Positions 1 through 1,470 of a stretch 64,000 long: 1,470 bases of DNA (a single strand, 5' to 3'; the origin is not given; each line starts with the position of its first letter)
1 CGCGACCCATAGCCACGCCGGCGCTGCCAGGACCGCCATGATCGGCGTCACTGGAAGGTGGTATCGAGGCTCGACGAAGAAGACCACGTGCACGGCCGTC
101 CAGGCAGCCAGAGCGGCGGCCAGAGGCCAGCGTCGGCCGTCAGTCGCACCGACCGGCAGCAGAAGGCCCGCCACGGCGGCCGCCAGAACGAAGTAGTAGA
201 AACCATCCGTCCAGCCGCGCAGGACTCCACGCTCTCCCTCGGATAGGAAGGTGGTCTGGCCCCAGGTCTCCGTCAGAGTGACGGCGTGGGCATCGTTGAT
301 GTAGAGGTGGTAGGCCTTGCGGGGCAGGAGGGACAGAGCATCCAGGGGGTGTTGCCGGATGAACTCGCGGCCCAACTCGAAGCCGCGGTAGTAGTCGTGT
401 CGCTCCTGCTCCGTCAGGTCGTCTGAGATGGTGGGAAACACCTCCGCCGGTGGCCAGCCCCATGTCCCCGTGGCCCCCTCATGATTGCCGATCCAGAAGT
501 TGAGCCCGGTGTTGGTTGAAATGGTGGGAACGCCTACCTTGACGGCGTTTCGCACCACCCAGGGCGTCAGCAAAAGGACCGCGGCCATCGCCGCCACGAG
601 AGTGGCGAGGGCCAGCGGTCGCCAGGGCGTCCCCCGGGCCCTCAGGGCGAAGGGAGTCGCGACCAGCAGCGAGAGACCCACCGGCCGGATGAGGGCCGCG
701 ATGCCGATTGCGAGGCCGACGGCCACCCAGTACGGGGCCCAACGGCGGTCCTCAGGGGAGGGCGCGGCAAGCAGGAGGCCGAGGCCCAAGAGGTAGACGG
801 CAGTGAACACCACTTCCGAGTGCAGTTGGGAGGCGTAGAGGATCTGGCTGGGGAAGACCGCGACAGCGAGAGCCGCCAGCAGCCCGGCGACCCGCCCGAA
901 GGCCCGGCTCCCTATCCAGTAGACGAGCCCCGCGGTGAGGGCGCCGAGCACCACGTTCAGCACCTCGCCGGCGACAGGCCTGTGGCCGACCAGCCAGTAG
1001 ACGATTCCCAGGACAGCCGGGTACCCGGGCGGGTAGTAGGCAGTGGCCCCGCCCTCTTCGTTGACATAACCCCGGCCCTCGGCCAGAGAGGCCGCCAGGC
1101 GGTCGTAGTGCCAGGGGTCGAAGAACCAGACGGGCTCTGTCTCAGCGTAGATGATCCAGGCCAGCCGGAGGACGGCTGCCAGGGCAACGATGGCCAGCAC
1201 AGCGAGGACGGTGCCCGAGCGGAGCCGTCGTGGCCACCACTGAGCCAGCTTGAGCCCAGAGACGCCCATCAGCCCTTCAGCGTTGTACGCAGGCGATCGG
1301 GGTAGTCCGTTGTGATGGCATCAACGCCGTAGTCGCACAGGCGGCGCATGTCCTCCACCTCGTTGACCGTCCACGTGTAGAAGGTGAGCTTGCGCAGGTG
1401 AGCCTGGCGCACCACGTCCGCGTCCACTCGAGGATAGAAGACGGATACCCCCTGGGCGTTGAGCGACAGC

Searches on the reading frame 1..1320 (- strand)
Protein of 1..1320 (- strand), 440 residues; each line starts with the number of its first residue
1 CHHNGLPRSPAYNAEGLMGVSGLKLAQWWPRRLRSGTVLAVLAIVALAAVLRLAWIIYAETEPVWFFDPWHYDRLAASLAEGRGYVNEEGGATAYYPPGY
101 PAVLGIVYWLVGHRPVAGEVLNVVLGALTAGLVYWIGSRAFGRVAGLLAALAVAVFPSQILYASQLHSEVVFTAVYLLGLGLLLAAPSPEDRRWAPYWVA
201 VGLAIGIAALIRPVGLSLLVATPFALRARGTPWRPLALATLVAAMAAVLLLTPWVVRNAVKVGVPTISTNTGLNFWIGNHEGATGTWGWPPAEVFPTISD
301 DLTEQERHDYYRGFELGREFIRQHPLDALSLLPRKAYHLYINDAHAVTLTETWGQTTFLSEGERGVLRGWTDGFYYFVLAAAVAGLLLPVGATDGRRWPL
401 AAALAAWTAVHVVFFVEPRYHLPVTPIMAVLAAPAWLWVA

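Call 88: search_protein_families(library=padloc, alignment_id=A4, max_evalue=0.000001)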
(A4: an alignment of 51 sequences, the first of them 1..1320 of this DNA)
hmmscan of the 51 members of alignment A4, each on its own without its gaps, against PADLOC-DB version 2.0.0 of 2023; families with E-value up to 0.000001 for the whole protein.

A. member 1, window:1-1320:- (440 aa): 0 families

B. families by the number of members that match (of 51 scanned): 8 families
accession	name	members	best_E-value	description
PDLC04134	mad2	2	1.1e-25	mads_2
PDLC01495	PD_DExK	1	2.9e-24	"CAS-I,CAS-II,CAS-III,CAS-IV,CAS-V,CAS-VI; associated"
PDLC01720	Csa3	1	2.4e-14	Csa3_1_CAS-I-II-III-IV-V-VI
PDLC01438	Csa3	1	5.6e-14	"CAS-I,CAS-II,CAS-III,CAS-IV,CAS-V,CAS-VI; associated_signaling"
PDLC00745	Effector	1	2.2e-09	Endonuclease (NucC)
PDLC01851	CARF3--CARF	1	8.6e-08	-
PDLC01051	NucC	1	9.5e-08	NucC nuclease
PDLC01855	CARF3--CARF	1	7.7e-07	-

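Call 89: search_protein_families(library=pfam, alignment_id=A4, max_evalue=0.000001)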
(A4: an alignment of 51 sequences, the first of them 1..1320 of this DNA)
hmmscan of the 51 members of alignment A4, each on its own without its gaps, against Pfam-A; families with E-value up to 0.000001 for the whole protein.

A. member 1, window:1-1320:- (440 aa): 1 family
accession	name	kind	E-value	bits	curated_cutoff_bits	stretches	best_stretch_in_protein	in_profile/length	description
PF13231.12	PMT_2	-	4e-09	37.3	26.1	1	97-254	3-157/160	Dolichyl-phosphate-mannose-protein mannosyltransferase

B. families by the number of members that match (of 51 scanned): 68 families (the first 25 are shown)
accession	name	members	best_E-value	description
PF08448.16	PAS_4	3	3e-110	PAS fold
PF13426.13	PAS_9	3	1.1e-107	PAS domain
PF00989.32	PAS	3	2.5e-104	PAS fold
PF00990.26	GGDEF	3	5.1e-50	Diguanylate cyclase, GGDEF domain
PF00072.30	Response_reg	3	8.8e-34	Response regulator receiver domain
PF02518.31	HATPase_c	3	2.4e-27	Histidine kinase-, DNA gyrase B-, and HSP90-like ATPase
PF08447.18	PAS_3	2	5.2e-97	PAS fold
PF13188.13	PAS_8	2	7.1e-46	PAS domain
PF00672.30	HAMP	2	1.5e-11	HAMP domain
PF01541.30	GIY-YIG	2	1.6e-10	GIY-YIG catalytic domain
PF00512.31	HisKA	2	3.7e-10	His Kinase A (phospho-acceptor) domain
PF13649.12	Methyltransf_25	2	1.2e-09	Methyltransferase domain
PF00903.31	Glyoxalase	2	2.9e-08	Glyoxalase/Bleomycin resistance protein/Dioxygenase superfamily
PF01904.24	DUF72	1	3.3e-74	Protein of unknown function DUF72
PF00563.25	EAL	1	8.4e-67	EAL domain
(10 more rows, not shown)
